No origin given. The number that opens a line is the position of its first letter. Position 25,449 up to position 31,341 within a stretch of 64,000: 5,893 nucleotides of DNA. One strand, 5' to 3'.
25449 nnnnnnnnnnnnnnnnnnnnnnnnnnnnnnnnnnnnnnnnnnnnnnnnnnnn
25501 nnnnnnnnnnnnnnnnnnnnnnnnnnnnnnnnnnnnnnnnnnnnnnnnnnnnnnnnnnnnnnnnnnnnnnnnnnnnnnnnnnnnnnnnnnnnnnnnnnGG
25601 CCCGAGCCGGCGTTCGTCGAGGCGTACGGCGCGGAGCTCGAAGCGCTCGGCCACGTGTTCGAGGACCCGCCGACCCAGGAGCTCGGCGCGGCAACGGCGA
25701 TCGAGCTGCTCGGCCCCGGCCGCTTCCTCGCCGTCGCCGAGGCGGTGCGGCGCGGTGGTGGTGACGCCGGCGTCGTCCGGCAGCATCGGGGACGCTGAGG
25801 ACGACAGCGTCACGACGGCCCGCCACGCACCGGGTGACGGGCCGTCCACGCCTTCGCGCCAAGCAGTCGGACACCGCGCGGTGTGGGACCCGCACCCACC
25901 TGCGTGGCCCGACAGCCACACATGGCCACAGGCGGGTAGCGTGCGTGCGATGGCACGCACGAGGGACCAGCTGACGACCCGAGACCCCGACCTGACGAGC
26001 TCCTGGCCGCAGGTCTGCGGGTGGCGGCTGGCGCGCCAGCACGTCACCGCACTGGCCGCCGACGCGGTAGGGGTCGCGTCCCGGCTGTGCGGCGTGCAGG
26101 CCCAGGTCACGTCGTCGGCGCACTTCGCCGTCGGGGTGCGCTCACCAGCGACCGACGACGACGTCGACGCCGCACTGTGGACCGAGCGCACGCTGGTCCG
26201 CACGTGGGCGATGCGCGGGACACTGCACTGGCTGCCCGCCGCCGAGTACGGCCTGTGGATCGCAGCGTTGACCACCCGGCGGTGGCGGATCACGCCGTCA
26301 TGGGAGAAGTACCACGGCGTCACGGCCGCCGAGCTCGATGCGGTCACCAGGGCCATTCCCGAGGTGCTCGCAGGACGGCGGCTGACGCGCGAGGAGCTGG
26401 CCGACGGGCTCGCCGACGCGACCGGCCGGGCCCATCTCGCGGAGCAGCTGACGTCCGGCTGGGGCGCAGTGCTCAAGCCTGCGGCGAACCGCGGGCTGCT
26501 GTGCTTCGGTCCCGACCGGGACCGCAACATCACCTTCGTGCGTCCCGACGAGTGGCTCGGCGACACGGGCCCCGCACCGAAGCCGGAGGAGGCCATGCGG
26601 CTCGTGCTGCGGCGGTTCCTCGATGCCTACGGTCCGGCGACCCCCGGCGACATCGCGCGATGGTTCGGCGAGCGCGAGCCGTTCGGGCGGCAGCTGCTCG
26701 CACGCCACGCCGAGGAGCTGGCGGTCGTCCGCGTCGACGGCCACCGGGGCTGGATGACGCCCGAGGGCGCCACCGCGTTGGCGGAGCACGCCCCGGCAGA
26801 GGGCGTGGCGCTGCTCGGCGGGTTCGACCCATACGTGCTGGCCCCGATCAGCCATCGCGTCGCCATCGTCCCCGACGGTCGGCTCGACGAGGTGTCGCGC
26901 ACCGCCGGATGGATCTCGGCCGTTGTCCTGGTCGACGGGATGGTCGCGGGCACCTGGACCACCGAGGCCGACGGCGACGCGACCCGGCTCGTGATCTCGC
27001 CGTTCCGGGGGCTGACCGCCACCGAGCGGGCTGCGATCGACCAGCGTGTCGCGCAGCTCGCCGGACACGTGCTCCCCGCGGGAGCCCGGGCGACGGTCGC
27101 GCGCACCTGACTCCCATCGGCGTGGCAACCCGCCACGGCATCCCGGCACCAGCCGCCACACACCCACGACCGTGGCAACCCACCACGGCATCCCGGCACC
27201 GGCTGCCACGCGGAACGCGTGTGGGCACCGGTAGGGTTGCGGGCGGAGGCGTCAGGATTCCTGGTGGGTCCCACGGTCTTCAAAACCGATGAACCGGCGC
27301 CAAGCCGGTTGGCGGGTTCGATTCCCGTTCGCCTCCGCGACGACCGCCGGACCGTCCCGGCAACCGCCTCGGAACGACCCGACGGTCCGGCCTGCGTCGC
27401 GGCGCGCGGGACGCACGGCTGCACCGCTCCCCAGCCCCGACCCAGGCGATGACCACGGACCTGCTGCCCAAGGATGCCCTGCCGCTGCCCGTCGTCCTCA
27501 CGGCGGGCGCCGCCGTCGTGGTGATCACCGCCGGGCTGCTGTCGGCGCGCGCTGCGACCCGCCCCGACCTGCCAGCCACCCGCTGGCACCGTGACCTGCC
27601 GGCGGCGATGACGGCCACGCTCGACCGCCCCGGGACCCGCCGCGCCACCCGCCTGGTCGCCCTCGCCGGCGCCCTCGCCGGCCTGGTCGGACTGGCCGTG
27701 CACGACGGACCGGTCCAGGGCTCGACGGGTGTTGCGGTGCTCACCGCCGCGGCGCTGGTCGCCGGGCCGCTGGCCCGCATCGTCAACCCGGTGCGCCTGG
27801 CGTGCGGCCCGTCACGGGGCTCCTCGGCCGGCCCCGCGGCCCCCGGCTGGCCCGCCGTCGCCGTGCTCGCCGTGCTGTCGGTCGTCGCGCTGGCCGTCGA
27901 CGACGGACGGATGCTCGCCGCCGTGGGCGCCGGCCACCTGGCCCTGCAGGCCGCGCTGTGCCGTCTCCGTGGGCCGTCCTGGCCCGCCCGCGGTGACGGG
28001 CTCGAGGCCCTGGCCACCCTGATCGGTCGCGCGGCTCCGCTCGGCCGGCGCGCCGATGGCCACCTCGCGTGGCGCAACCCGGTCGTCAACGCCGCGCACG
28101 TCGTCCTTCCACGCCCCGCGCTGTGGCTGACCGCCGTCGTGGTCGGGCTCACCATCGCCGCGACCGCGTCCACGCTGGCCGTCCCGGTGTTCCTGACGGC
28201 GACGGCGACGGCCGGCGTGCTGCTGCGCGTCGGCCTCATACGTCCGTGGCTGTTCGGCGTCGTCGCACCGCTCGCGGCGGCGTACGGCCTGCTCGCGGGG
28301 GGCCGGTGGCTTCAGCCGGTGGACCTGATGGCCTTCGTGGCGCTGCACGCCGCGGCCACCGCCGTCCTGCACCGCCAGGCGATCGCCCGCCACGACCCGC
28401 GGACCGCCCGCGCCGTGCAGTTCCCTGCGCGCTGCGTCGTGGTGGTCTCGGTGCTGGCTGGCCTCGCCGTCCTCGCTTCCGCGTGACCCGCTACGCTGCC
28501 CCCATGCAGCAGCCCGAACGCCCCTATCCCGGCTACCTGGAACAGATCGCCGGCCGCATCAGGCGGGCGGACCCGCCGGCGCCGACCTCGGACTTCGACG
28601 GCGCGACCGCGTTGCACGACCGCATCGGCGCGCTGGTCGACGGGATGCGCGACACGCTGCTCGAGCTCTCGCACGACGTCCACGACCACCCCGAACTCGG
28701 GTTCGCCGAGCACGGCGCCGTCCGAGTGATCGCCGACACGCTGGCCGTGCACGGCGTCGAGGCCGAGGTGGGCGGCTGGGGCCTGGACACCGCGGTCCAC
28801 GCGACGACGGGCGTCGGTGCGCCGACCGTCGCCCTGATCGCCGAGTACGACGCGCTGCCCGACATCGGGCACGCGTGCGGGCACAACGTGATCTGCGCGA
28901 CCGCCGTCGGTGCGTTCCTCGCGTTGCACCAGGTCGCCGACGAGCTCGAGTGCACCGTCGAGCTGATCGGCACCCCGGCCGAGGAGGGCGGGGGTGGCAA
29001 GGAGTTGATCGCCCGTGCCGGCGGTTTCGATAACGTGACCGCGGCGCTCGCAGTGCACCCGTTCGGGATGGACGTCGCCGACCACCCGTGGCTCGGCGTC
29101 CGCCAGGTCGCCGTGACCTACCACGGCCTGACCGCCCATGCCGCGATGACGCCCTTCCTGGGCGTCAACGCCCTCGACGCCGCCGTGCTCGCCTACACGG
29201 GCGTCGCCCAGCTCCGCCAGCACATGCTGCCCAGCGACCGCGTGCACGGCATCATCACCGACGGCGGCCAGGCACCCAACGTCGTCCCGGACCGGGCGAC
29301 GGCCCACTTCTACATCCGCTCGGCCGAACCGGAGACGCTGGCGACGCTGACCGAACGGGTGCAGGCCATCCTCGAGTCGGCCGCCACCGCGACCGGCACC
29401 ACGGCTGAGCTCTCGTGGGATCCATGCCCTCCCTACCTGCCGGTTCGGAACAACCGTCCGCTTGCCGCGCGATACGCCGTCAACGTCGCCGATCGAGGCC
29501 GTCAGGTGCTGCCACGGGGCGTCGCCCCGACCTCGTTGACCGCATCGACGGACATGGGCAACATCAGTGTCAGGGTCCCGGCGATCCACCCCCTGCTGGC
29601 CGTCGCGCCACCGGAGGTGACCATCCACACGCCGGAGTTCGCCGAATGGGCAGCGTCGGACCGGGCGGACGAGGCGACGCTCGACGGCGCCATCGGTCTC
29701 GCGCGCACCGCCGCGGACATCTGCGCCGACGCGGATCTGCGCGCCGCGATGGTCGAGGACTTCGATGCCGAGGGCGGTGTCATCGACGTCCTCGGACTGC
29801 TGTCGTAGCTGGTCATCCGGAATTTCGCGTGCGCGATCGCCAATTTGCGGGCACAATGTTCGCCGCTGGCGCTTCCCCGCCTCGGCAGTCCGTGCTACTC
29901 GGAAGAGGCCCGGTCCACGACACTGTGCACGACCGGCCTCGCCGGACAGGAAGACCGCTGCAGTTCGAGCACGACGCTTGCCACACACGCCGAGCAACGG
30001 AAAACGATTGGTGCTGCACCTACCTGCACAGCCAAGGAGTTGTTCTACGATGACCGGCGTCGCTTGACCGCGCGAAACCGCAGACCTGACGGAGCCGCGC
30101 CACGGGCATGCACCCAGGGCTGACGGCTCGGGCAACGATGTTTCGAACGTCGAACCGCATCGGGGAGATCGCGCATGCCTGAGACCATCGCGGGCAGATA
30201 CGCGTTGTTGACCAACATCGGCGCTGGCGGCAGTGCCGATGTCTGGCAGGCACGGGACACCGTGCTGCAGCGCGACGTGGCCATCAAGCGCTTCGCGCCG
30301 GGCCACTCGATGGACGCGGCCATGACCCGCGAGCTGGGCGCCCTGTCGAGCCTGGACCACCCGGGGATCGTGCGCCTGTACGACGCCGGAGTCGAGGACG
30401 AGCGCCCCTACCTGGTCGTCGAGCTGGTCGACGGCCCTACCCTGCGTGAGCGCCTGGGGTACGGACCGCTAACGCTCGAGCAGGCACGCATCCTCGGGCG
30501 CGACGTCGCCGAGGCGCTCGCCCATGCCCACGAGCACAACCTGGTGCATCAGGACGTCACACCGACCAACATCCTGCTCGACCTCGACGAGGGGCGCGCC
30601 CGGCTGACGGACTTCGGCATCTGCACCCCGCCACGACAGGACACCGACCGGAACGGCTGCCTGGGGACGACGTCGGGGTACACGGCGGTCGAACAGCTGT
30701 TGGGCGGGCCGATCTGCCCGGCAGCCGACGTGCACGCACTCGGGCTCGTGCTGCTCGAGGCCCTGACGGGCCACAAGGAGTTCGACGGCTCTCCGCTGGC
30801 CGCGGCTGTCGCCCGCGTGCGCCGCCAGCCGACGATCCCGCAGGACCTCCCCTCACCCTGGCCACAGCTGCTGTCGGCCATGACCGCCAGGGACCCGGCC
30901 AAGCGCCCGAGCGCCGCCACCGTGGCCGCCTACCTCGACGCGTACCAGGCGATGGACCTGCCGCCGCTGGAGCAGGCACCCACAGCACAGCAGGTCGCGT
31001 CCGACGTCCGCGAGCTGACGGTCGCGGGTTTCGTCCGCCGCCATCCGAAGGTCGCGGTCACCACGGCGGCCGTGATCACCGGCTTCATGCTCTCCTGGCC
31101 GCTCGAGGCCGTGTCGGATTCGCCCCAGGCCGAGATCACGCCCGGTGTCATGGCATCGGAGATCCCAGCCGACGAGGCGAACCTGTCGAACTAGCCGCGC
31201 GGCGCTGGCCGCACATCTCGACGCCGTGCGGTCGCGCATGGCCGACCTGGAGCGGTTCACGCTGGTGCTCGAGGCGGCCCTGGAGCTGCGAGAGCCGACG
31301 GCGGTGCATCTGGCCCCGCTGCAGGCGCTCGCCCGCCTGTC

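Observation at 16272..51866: Non-random concentration of broken genes: at least 7 disrupted accessory genes in 64 kb while long core genes are intact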

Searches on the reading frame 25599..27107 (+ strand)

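Call 9: search_protein_families(library=pfam, max_evalue=0.01, proteins=[window:25599-27107:+])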
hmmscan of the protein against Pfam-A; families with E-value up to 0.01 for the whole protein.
window:25599-27107:+ (503 aa): 1 family
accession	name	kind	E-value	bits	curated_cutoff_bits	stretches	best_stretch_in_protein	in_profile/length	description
PF06224.18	AlkZ-like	-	3.2e-53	181.9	25.9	1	161-488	2-327/329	DNA glycosylase AlkZ-like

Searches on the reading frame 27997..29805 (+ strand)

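Call 9: search_protein_families(library=pfam, max_evalue=0.01, proteins=[window:27997-29805:+])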
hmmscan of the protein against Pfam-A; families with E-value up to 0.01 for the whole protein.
window:27997-29805:+ (603 aa): 2 families
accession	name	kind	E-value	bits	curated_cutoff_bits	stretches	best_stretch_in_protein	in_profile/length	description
PF07687.19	M20_dimer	-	3.4e-11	43.5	21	1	367-463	5-103/107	Peptidase dimerisation domain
PF01546.33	Peptidase_M20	-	6.7e-11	42.9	24.6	1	282-546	4-184/206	Peptidase family M20/M25/M40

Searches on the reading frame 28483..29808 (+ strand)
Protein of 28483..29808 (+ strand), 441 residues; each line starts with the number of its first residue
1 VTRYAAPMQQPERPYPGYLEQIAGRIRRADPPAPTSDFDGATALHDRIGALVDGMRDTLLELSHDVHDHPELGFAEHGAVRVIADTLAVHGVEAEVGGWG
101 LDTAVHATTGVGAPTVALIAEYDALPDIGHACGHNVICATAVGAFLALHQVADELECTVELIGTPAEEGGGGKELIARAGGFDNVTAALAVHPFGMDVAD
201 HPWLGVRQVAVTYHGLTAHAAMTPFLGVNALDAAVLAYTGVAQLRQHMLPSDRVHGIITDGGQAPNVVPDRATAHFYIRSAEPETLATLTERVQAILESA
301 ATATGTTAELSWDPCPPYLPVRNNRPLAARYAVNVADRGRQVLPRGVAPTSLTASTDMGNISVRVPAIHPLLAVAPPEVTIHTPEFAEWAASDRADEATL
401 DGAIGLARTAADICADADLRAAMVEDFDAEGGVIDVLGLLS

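Call 33: find_encoding_contigs(protein=window:28483-29808:+, flank=10000, max_places=6)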
Protein window:28483-29808:+ (441 aa): 1 contig read that carries it; 1 place shown.
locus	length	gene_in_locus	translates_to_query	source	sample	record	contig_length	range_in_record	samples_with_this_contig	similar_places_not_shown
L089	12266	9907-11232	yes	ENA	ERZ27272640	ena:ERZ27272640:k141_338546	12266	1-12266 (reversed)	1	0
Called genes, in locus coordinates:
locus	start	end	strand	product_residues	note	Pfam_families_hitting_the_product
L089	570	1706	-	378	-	PF10509:GalKase_gal_bdg, PF00288:GHMP_kinases_N, PF08544:GHMP_kinases_C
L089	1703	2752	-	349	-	PF01087:GalP_UDP_transf, PF02744:GalP_UDP_tr_C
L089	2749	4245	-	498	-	PF01055:Glyco_hydro_31_2nd, PF02065:Melibiase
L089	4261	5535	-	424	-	-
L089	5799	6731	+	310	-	PF01019:G_glu_transpept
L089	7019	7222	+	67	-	-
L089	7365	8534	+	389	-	PF06224:AlkZ-like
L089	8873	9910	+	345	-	-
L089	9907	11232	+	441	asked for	PF01546:Peptidase_M20, PF07687:M20_dimer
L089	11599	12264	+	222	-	?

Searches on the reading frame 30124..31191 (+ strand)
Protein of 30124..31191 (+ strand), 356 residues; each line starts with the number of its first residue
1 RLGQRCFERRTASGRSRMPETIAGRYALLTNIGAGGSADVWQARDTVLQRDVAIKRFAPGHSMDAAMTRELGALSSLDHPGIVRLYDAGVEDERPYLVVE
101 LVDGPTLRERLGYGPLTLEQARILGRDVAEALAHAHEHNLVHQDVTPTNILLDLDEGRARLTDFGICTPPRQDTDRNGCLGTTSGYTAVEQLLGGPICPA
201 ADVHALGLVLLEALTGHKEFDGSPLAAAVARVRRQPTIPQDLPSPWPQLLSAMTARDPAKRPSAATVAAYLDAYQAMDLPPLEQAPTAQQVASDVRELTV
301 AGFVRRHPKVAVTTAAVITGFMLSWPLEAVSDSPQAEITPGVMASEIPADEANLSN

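Call 9: search_protein_families(library=pfam, max_evalue=0.01, proteins=[window:30124-31191:+])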
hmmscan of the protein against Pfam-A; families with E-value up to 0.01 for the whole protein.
window:30124-31191:+ (356 aa): 4 families
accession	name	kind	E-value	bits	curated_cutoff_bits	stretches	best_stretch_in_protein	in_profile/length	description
PF00069.31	Pkinase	-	3.9e-38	131.8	31.7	1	26-267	1-257/263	Protein kinase domain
PF07714.23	PK_Tyr_Ser-Thr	-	6.5e-28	98.2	23.1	1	29-269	4-256/258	Protein tyrosine and serine/threonine kinase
PF01636.29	APH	-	8.7e-05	22.8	23.2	1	30-138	3-110/239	Phosphotransferase enzyme family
PF03109.22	ABC1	-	0.00018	21.1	22.9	1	96-176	144-223/244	ABC1 atypical kinase-like domain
